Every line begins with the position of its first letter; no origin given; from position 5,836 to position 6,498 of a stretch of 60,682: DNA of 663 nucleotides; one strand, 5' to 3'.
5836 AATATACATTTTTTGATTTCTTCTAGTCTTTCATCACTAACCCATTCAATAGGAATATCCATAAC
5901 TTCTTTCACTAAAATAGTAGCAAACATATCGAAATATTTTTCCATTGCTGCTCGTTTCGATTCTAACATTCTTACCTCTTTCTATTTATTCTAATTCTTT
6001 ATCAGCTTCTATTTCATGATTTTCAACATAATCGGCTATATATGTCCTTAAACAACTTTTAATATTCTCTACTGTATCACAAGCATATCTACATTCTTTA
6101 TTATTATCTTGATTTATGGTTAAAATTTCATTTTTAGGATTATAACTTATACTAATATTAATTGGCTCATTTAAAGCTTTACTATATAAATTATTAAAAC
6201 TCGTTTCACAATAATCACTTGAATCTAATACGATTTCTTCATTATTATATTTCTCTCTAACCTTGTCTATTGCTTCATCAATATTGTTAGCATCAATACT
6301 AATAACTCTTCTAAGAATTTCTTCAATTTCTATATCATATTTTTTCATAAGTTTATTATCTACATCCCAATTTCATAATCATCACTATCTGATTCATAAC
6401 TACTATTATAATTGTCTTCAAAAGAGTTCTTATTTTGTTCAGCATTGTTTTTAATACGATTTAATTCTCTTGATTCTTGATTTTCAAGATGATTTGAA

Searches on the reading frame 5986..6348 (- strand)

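Call 11: search_protein_families(library=pfam, proteins=[window:5986-6348:-], max_evalue=0.001)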
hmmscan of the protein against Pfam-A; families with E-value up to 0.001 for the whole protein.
window:5986-6348:- (120 aa): 1 family
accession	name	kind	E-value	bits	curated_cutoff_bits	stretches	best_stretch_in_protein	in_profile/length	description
PF14207.11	DpnD-PcfM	-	1.9e-15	57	25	1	4-46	1-43/46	DpnD/PcfM-like protein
